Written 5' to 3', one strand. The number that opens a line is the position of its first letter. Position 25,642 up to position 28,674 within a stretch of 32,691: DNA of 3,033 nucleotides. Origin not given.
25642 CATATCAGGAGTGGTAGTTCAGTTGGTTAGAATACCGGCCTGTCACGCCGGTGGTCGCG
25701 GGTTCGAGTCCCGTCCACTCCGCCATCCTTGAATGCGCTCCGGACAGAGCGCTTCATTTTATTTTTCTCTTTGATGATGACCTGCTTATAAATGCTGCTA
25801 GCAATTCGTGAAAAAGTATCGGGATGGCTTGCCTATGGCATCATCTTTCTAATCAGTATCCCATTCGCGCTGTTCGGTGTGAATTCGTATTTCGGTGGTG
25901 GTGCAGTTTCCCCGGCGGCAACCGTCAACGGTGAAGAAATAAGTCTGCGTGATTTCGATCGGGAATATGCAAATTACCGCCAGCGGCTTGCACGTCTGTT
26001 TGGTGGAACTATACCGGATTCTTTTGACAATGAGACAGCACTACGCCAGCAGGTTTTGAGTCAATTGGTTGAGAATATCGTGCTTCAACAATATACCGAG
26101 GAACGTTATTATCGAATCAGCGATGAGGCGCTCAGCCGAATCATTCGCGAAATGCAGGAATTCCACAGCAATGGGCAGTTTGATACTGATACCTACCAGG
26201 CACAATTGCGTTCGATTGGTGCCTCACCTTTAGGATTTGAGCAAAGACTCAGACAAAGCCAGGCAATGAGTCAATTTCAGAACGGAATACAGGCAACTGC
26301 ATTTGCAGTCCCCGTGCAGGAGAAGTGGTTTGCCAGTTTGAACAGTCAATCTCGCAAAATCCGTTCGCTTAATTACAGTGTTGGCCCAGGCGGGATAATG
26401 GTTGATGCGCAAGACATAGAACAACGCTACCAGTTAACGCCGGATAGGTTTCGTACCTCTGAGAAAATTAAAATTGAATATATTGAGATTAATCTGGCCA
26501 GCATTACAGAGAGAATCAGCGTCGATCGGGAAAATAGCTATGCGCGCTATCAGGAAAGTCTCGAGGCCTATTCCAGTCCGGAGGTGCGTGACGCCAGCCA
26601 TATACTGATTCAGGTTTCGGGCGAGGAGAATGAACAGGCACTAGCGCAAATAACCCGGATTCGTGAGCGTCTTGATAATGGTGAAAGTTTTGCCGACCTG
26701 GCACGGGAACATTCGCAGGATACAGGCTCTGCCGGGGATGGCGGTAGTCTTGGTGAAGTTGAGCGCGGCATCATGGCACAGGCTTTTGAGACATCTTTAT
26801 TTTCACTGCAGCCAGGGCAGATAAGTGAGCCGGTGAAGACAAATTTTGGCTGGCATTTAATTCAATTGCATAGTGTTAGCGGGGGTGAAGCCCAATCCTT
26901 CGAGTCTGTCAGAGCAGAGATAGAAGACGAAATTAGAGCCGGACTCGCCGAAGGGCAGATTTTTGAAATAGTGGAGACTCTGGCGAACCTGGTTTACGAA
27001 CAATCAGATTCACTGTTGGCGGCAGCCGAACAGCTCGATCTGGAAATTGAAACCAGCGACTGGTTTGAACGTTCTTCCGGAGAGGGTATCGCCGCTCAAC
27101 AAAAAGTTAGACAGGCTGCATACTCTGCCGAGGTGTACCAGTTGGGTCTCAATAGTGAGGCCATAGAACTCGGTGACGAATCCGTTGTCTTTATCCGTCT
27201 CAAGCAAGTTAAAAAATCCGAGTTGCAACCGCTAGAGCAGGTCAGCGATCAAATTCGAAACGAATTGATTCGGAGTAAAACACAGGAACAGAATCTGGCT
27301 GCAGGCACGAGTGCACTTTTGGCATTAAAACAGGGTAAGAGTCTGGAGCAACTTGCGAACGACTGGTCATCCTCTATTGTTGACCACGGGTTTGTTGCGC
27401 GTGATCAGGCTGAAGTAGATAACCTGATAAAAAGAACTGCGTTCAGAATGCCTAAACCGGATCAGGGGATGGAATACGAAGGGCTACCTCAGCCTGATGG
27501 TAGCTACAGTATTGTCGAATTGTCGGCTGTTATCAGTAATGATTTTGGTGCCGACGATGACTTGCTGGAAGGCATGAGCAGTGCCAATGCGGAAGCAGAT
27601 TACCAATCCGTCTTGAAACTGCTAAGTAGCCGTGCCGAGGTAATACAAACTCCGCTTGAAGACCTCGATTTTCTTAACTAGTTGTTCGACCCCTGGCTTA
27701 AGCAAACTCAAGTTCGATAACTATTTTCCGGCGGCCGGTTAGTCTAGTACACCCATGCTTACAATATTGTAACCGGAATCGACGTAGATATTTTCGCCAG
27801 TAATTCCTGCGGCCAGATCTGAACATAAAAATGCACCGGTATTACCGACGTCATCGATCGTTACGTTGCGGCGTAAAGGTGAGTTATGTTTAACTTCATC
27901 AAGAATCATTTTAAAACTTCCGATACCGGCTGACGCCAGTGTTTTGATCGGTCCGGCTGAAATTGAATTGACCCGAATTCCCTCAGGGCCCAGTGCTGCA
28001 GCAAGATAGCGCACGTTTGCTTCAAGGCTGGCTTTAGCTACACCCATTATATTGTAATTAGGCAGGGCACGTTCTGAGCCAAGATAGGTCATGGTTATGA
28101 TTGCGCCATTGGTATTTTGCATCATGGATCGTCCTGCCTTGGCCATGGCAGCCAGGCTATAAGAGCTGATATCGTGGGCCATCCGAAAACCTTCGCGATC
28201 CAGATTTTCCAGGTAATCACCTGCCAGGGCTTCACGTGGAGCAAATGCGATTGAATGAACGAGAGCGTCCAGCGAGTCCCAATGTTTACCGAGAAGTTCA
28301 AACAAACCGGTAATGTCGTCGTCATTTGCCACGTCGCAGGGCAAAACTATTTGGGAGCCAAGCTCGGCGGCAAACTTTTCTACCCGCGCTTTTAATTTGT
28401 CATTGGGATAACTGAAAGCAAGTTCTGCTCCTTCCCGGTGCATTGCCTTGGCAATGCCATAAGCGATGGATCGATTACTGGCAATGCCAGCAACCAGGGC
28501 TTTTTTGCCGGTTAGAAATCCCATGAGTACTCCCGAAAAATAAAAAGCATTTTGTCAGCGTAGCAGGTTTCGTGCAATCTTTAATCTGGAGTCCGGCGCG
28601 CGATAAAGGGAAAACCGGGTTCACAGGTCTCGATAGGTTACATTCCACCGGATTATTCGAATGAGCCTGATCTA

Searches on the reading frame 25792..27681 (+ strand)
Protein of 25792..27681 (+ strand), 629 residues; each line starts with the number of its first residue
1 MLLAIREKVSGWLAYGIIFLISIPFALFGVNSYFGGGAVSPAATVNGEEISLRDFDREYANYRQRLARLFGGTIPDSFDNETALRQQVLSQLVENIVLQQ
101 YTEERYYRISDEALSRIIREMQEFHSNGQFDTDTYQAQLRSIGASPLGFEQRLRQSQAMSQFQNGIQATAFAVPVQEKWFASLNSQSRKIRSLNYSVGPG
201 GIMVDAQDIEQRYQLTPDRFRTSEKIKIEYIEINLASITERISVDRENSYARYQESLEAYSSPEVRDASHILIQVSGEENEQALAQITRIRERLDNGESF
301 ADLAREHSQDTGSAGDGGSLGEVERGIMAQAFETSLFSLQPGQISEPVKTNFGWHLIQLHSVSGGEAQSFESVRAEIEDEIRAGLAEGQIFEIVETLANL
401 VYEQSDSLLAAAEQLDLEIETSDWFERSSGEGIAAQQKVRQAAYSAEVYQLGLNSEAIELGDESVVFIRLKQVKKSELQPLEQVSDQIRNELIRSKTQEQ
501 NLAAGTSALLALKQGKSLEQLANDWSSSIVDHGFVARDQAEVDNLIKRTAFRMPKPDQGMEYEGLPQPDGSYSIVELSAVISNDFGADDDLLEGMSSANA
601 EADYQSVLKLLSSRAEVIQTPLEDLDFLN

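Call 28: search_protein_families(library=ncbifam, proteins=[window:25792-27681:+])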
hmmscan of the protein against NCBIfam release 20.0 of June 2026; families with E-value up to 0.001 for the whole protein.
window:25792-27681:+ (629 aa): 9 families
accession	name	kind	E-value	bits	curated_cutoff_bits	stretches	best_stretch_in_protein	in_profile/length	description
NF008054.0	PRK10788.1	equivalog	1.8e-81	274.7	493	1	17-617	17-617/626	peptidylprolyl isomerase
NF000809.0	PRK00059.1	equivalog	4.2e-37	128.3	303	2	235-382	165-307/336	peptidylprolyl isomerase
NF002824.0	PRK02998.1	subfamily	5.2e-24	85.1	360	1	263-382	133-241/283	peptidylprolyl isomerase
NF008038.0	PRK10770.1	equivalog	5.9e-23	81.3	394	1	264-360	284-381/431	peptidylprolyl isomerase SurA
NF002827.0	PRK03002.1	equivalog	1.6e-22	79.9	343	1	259-380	131-241/285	peptidylprolyl isomerase PrsA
NF002846.0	PRK03095.1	equivalog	8.7e-22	77.9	361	1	262-383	130-241/287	peptidylprolyl isomerase PrsA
TIGR02933.1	nifM_nitrog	equivalog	8.7e-21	74.9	168.2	1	231-367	88-225/256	nitrogen fixation protein NifM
NF011969.0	PRK15441.1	equivalog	1.7e-09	37.9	127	1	289-358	20-88/93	peptidylprolyl isomerase PpiC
NF003356.0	PRK04405.1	subfamily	3.8e-09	36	339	1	289-386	160-258/299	peptidylprolyl isomerase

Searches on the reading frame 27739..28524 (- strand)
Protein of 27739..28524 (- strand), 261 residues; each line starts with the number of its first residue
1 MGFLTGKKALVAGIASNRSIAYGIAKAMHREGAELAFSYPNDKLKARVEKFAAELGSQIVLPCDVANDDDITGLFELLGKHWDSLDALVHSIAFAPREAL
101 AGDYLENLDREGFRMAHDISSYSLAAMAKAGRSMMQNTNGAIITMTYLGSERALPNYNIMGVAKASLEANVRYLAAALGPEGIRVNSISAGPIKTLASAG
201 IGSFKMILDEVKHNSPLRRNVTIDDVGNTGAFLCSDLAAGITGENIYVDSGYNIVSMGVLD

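Call 28: search_protein_families(library=ncbifam, proteins=[window:27739-28524:-])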
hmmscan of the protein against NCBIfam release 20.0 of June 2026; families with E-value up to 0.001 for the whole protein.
window:27739-28524:- (261 aa): 180 families (the best 25 are shown)
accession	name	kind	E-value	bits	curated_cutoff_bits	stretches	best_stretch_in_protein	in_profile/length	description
NF005422.0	PRK06997.1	equivalog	2.3e-122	407.4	440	1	1-258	1-257/262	enoyl-ACP reductase FabI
NF005938.0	PRK07984.1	equivalog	1.3e-119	398.2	477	1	1-260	1-259/262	enoyl-ACP reductase FabI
NF006428.0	PRK08690.1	equivalog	1.2e-118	395.1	462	1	1-258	1-258/261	enoyl-ACP reductase FabI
NF006266.0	PRK08415.1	equivalog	2.4e-97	325.6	441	1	3-259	2-256/274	enoyl-ACP reductase FabI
NF006019.0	PRK08159.1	equivalog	1.4e-96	322.8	452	1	2-259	6-261/272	enoyl-ACP reductase FabI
NF005615.0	PRK07370.1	equivalog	2.3e-95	318.8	391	1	4-257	5-259/259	enoyl-ACP reductase FabI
NF006369.1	PRK08594.1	equivalog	3.9e-95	318.1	370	1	4-255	4-255/256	enoyl-ACP reductase FabI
NF005078.0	PRK06505.1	equivalog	1.1e-91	306.7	446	1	2-260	3-259/271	enoyl-ACP reductase FabI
NF005717.0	PRK07533.1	equivalog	4.6e-89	298.5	337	1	4-255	9-258/259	enoyl-ACP reductase FabI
NF004748.0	PRK06079.1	equivalog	3e-86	288.7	362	1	2-252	3-249/252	enoyl-ACP reductase FabI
NF005145.0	PRK06603.1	equivalog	5e-76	255.6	456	1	2-256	4-256/260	enoyl-ACP reductase FabI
NF005908.0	PRK07889.1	equivalog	4.2e-61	206.9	299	1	1-255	2-254/256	enoyl-ACP reductase FabI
NF004957.0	PRK06300.1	equivalog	3.1e-45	154.7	356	2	70-259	105-292/299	enoyl-[acyl-carrier-protein] reductase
NF040631.2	InhA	exception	5.8e-44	150.6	430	1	2-251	1-257/257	NADH-dependent enoyl-ACP reductase InhA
NF005975.0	PRK08063.1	equivalog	3.7e-43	147.6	328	1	5-255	3-249/250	enoyl-[acyl-carrier-protein] reductase FabL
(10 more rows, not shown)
